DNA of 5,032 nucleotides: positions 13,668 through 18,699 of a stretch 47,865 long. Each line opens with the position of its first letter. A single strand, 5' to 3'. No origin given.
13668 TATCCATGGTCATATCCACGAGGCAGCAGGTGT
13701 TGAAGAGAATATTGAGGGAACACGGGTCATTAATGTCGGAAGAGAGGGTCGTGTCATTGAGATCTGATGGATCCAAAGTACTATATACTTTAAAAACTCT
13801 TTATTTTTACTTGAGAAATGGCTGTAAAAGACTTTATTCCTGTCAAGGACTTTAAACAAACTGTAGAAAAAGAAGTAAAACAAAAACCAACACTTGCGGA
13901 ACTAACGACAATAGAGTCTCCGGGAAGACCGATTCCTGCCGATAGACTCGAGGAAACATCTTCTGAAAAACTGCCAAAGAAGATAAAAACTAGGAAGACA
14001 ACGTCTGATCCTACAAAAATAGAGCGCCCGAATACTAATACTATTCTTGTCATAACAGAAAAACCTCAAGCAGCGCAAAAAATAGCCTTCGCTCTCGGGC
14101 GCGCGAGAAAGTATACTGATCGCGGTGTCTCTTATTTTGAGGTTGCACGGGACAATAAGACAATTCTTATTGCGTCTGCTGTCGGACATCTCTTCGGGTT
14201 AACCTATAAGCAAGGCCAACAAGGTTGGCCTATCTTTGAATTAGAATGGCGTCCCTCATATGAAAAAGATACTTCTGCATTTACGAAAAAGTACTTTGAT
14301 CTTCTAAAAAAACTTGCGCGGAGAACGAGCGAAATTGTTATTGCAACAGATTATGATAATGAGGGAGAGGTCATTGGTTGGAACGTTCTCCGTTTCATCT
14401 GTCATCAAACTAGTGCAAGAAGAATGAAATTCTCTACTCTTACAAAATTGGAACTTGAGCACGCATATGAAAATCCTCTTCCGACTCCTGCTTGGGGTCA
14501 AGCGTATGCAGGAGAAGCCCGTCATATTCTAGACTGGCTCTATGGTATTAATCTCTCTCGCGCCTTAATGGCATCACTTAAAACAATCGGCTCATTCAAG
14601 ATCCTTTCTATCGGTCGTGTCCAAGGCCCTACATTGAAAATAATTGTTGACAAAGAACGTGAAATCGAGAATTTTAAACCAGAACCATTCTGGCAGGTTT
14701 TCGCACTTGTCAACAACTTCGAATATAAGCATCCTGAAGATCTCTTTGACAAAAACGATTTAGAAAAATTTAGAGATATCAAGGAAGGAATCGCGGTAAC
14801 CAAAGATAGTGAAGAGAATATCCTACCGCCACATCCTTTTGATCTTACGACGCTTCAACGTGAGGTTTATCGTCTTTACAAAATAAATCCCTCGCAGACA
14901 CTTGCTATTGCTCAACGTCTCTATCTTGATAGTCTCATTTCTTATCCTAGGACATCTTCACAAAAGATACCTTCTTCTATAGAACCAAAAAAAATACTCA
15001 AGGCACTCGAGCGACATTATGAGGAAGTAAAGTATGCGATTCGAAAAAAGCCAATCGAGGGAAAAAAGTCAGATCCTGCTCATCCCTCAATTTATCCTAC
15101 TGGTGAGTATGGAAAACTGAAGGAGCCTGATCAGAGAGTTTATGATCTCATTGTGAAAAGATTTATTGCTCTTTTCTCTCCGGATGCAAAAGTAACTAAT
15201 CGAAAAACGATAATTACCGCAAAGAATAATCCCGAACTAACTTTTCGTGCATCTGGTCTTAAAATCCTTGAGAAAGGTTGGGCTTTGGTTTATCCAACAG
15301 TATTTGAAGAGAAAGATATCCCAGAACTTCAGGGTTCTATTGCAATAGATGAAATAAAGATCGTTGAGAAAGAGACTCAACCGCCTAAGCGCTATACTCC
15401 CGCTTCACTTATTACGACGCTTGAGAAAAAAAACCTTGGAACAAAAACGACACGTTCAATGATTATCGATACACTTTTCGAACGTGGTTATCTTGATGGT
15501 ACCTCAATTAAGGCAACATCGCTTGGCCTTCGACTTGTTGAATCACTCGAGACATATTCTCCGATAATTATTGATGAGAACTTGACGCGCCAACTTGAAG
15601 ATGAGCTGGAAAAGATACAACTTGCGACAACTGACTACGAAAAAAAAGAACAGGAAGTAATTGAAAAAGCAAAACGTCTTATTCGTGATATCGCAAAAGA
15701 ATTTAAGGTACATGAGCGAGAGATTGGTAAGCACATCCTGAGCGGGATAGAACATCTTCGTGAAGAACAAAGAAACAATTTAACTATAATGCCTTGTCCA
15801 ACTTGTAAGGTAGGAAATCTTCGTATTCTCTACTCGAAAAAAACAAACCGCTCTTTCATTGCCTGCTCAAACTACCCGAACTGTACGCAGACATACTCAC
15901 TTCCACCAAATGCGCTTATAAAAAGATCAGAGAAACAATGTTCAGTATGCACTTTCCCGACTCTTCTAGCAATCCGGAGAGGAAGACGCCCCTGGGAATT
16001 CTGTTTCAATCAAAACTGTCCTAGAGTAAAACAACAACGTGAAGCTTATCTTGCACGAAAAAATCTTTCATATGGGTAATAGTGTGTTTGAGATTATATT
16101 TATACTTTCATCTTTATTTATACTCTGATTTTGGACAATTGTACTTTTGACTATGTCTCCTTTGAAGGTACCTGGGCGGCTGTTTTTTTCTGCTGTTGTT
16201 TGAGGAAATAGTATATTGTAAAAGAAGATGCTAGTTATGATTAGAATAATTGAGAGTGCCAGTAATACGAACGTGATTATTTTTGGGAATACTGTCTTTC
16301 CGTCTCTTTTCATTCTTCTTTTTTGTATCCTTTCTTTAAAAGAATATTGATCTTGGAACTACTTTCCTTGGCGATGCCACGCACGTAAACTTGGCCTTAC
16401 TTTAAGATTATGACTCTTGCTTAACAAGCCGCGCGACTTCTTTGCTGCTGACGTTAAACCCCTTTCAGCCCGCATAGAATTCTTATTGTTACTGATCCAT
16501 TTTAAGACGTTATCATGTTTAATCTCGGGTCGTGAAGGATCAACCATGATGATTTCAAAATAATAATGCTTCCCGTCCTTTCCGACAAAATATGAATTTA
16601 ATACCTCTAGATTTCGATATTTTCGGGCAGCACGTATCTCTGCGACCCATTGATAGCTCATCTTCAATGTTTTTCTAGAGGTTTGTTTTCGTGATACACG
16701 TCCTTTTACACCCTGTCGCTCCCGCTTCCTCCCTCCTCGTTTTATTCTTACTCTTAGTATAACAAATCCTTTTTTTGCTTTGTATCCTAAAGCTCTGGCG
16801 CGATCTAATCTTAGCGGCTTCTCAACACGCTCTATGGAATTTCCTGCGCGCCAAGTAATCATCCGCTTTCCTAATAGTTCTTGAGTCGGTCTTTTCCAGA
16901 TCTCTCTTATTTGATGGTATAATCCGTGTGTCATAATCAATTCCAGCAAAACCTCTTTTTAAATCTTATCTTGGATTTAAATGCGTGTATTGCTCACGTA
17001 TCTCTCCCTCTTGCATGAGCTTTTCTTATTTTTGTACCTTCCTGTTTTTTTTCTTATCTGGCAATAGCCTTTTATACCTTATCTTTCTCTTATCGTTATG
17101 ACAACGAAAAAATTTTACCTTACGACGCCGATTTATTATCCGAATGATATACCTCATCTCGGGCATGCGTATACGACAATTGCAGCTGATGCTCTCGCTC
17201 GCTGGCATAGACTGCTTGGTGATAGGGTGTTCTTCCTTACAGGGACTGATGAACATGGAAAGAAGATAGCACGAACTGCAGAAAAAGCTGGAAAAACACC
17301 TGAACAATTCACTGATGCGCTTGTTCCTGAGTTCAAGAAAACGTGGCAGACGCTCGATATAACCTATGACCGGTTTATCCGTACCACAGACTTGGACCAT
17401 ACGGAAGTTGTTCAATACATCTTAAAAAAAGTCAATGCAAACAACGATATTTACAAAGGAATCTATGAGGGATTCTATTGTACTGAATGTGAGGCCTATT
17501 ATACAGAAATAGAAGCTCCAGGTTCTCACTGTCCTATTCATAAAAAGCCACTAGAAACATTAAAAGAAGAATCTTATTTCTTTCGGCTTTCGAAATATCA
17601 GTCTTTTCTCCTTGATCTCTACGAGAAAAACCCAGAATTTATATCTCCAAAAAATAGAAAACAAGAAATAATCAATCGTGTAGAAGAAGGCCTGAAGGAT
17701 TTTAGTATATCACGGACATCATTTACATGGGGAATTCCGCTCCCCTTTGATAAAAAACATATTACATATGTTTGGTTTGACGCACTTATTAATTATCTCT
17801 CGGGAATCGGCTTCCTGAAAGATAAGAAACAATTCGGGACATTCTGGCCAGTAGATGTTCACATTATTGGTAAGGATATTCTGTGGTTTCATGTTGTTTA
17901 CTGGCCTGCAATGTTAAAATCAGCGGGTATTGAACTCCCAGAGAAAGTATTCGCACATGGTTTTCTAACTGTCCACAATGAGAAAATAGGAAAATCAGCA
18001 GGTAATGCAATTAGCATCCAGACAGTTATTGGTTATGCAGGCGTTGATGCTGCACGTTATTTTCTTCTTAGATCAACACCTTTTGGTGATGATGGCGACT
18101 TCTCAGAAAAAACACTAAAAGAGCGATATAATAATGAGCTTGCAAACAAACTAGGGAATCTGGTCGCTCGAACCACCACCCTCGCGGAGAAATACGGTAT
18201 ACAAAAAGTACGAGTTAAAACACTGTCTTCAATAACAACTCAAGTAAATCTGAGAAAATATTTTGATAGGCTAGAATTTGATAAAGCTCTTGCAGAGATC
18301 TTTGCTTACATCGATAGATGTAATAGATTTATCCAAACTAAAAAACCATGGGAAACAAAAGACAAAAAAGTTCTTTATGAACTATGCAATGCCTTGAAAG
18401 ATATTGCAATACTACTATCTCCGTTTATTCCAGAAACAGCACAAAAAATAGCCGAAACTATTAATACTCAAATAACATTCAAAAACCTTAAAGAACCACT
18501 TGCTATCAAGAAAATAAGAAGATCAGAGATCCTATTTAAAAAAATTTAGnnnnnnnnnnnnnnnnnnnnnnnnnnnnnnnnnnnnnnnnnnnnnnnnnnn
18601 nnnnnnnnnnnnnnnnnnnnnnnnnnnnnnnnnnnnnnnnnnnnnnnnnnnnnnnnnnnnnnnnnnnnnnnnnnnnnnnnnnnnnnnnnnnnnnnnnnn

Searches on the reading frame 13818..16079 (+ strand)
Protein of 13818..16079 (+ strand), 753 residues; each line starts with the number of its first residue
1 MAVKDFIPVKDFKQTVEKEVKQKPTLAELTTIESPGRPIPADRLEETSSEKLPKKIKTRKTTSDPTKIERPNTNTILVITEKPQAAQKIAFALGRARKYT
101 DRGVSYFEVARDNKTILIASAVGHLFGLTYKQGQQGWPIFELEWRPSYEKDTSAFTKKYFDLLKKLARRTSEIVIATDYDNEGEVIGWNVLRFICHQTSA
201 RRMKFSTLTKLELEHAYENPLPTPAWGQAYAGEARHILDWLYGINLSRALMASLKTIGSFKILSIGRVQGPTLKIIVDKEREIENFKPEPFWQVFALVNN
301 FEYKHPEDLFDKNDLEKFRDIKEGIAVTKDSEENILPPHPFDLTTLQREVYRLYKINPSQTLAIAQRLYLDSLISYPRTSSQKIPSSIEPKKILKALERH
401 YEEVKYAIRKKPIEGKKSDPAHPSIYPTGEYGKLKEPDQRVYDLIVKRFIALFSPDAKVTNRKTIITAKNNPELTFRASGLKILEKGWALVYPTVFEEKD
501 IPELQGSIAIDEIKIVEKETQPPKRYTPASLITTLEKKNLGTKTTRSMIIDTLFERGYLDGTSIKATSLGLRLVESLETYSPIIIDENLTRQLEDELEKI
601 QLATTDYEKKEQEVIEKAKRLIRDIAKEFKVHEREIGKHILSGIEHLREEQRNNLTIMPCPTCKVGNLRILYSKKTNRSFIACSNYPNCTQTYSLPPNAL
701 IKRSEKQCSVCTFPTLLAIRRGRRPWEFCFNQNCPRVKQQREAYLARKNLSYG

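Call 8: search_protein_families(library=pfam, proteins=[window:13818-16079:+], max_evalue=0.001)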
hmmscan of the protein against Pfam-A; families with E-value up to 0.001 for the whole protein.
window:13818-16079:+ (753 aa): 3 families
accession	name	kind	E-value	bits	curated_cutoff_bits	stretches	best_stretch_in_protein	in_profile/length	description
PF01131.25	Topoisom_bac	-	1.2e-103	347.8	35.1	1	229-608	7-407/411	DNA topoisomerase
PF01751.28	Toprim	-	5.6e-12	46.1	23.1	1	77-206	2-94/96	Toprim domain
PF01396.24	Zn_ribbon_Top1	-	1.1e-08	35.1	32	1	660-698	4-39/39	Topoisomerase DNA binding C4 zinc finger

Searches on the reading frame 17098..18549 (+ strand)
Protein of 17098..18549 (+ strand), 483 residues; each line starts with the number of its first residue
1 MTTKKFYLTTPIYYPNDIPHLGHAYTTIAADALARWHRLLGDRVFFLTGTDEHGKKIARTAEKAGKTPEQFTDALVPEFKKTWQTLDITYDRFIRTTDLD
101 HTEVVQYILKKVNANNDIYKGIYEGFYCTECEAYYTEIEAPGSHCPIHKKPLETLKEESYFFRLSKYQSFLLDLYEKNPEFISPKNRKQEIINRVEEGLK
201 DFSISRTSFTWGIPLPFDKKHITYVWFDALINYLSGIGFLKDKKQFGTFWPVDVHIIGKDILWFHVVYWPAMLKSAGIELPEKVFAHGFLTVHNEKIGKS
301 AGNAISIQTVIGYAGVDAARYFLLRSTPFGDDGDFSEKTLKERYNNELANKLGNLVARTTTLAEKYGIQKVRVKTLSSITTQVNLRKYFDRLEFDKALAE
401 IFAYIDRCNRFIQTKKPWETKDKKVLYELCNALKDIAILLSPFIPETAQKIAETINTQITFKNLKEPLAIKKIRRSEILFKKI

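Call 8: search_protein_families(library=pfam, proteins=[window:17098-18549:+], max_evalue=0.001)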
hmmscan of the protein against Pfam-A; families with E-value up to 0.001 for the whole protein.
window:17098-18549:+ (483 aa): 5 families
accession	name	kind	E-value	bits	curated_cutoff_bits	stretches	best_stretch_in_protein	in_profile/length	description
PF09334.17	tRNA-synt_1g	-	8e-106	354.5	20.1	2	143-359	167-390/391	tRNA synthetases class I (M)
PF00133.28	tRNA-synt_1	-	2.6e-26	92.8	22.7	2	3-217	22-245/414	tRNA synthetases class I (I, L, M and V)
PF01406.26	tRNA-synt_1e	-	1.9e-14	54.2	27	2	17-112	21-116/301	tRNA synthetases class I (C) catalytic domain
PF08264.19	Anticodon_1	-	1.1e-08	35.6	25.1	1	383-457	13-95/148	Anticodon-binding domain of tRNA ligase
PF19303.5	Anticodon_3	-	2.9e-05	24.4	23.5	1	384-459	24-105/152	Anticodon binding domain of methionyl tRNA ligase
